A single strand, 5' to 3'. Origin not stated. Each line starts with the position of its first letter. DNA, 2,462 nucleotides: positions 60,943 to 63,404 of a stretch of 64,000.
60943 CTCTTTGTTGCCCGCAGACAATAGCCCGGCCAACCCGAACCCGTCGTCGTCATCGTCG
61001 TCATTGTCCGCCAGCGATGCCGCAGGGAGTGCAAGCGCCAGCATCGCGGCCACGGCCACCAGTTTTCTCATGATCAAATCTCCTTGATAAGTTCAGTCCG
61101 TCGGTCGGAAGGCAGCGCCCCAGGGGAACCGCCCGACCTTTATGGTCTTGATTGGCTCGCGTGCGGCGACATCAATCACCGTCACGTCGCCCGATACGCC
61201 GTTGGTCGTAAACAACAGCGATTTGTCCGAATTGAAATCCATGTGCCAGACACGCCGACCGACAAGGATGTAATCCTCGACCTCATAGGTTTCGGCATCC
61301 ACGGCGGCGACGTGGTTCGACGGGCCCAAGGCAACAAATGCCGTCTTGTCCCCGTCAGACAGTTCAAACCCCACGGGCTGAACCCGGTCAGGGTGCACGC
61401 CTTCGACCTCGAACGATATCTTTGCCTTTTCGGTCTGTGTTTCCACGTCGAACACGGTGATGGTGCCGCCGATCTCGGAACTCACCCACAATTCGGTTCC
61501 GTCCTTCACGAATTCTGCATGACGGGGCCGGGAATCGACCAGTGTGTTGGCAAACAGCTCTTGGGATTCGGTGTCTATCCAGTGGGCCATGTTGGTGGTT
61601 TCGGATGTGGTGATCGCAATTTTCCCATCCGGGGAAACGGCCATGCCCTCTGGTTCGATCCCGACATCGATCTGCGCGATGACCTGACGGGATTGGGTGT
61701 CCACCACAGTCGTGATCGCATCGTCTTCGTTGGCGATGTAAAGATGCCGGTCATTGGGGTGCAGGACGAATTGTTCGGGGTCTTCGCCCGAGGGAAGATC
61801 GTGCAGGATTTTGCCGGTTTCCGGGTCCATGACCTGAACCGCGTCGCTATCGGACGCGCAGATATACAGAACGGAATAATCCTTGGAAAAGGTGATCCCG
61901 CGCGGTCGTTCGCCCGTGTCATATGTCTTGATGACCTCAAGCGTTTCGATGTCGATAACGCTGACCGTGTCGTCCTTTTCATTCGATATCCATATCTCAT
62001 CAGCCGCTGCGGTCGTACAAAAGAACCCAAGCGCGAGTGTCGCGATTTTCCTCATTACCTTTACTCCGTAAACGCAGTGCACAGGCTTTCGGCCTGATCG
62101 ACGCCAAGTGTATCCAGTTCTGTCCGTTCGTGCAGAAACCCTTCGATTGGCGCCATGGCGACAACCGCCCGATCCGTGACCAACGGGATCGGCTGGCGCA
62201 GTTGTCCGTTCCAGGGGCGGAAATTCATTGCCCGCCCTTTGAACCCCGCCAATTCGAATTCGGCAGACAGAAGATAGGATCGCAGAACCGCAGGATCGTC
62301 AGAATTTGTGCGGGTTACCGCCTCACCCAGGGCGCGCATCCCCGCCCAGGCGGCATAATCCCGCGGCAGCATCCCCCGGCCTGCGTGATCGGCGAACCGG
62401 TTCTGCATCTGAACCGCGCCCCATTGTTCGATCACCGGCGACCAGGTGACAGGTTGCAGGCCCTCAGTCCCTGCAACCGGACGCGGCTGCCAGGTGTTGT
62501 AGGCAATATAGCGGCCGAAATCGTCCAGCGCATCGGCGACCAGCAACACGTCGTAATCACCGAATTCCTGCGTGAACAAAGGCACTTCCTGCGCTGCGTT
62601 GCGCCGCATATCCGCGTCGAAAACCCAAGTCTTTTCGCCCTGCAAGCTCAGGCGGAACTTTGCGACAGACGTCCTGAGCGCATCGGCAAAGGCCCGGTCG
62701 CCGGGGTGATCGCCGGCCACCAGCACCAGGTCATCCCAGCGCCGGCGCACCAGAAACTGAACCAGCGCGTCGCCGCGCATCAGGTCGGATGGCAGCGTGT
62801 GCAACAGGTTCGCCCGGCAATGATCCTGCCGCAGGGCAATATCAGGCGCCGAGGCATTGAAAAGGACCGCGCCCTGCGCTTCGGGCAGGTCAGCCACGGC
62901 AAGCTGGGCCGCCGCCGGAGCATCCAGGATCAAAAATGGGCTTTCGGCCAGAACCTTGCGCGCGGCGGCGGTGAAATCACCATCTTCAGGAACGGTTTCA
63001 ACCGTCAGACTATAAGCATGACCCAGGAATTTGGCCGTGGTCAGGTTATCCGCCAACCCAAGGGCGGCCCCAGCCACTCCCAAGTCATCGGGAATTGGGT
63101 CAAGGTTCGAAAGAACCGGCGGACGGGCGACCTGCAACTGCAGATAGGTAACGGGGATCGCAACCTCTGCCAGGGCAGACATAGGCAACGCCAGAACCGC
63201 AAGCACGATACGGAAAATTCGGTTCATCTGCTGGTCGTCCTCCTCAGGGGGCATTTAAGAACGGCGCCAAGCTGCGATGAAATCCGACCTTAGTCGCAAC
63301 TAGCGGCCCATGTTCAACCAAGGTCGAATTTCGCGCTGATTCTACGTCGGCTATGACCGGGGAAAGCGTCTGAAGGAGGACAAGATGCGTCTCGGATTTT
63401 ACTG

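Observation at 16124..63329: Candidate regulon: a 12-bp box links pqqA, the PQQ dehydrogenase, cytochrome c and the Sel1 gene across 40 kb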

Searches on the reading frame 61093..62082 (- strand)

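Call 10: search_protein_families(library=pfam, proteins=[window:61093-62082:-])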
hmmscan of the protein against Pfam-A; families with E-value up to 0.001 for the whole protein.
window:61093-62082:- (329 aa): 18 families
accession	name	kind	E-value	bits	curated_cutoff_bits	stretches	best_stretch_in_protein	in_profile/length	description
PF25174.1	Beta-prop_THOC3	-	2.2e-17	63.4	305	2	103-222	50-167/272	THOC3 beta-propeller domain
PF02239.22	Cytochrom_D1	-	5.2e-16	58.6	25.5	2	76-171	11-106/368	Cytochrome D1 heme domain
PF10282.15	Lactonase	-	1.7e-14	54.3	21.7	1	30-92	258-327/344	Lactonase, 7-bladed beta-propeller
PF21783.3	YNCE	-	3.3e-13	50.1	27.1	1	23-323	35-331/339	YNCE-like beta-propeller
PF23414.1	Beta-prop_EML_2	-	1.9e-12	47.6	90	2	146-312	3-160/266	Echinoderm microtubule-associated protein second beta-propeller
PF25175.1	Beta-prop_WDR5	-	1.2e-08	35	250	1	5-171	40-209/296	WDR5 beta-propeller domain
PF24796.1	WDR55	-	2.4e-08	33.8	200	1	58-162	54-158/296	WDR55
PF24814.1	WD40_Prp19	-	4.8e-07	29.6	320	1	27-225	18-218/281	Prp19 WD40 domain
PF24807.1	WD40_CDC20-Fz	-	3.5e-06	27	200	0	39-134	30-125/292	CDC20/Fizzy WD40 domain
PF24684.1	Vgb_lyase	-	6.7e-06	25.6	50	1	52-295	7-242/290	Virginiamycin B lyase family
PF25171.1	Beta-prop_WDR36-Utp21_1st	-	8.7e-06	25.8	80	0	182-238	191-243/266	WDR36/Utp21 first beta-propeller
PF12894.13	ANAPC4_WD40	-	9e-06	26.3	22.9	0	59-101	40-81/91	Anaphase-promoting complex subunit 4 WD40 domain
PF16755.11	Beta-prop_NUP159_NUP214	-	1.7e-05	24.7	29.6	0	173-229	48-107/366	NUP159/214 beta propeller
PF25172.1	Beta-prop_WDR3_2nd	-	2.4e-05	24.1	140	0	61-168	3-107/293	WDR3 second beta-propeller domain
PF25168.1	Beta-prop_WDR36-Utp21_2nd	-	0.0001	22.2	84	1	27-160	168-300/335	WDR36/Utp21 second beta-propeller domain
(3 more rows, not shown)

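Call 28: search_protein_families(library=ncbifam, proteins=[window:61093-62082:-], max_evalue=0.00001)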
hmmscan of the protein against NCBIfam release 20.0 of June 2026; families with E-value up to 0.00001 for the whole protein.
window:61093-62082:- (329 aa): 10 families
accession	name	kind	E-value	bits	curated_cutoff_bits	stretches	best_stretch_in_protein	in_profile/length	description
TIGR03866.1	PQQ_ABC_repeats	subfamily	7.1e-159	527.9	287.3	1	20-326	3-309/310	PQQ-dependent catabolism-associated beta-propeller protein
TIGR02276.1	beta_rpt_yvtn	repeat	5.9e-44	147.8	27.85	3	109-150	1-42/42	beta-propeller repeat protein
NF052340.1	hydrazine_beta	equivalog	5.8e-27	94.7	560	3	62-157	37-132/372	hydrazine synthase subunit beta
NF052342.1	hydrazine_BC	exception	7e-21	74.1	1250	1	29-80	94-145/690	hydrazine synthase subunit beta-gamma fusion subunit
NF052280.1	7_blade_YncE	equivalog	1.2e-20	73.6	400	2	73-155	231-312/338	7-bladed beta-propeller protein YncE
NF052460.1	L-NosZ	equivalog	4.8e-17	61.6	700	1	80-196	154-270/480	clade III lactonase-type nitrous-oxide reductase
NF048007.1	MmpL3Stblzr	equivalog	2.3e-12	46.8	600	0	24-109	57-142/366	MmpL3/TtfA transport complex stabilizer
TIGR03907.1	QH_beta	equivalog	3.5e-07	29.7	223.2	0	35-93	8-68/338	quinohemoprotein amine dehydrogenase subunit beta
NF008258.1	PRK11028.1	equivalog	6.2e-07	28.8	370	0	178-222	170-214/330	6-phosphogluconolactonase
NF038117.1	choice_anch_I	subfamily_domain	1.1e-06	27.9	300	0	125-282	78-223/458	choice-of-anchor I family protein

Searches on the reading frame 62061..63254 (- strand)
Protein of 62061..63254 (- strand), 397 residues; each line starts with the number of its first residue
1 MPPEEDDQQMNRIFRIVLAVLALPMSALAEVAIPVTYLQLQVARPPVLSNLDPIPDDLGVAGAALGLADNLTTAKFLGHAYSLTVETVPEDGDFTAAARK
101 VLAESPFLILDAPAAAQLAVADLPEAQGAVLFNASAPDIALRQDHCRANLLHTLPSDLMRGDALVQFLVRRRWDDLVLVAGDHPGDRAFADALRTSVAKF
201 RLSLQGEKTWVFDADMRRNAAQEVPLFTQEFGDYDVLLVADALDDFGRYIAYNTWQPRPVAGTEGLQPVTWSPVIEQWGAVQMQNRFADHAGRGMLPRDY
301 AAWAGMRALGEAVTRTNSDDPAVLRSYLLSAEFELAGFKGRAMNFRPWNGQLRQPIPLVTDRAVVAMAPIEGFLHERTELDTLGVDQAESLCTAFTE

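Call 10: search_protein_families(library=pfam, proteins=[window:62061-63254:-])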
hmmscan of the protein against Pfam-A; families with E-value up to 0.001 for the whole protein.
window:62061-63254:- (397 aa): 1 family
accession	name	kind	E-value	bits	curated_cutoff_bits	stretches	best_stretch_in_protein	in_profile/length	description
PF13458.12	Peripla_BP_6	-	3.2e-11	43.9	31.7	1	94-208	57-170/343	Periplasmic binding protein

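Call 28: search_protein_families(library=ncbifam, proteins=[window:62061-63254:-], max_evalue=0.00001)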
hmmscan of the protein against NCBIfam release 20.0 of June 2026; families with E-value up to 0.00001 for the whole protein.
window:62061-63254:- (397 aa): 1 family
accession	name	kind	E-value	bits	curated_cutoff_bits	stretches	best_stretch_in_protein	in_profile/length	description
TIGR03863.1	PQQ_ABC_bind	subfamily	3.8e-138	460.2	413.6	1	48-393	2-347/347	ABC transporter, substrate binding protein, PQQ-dependent alcohol dehydrogenase system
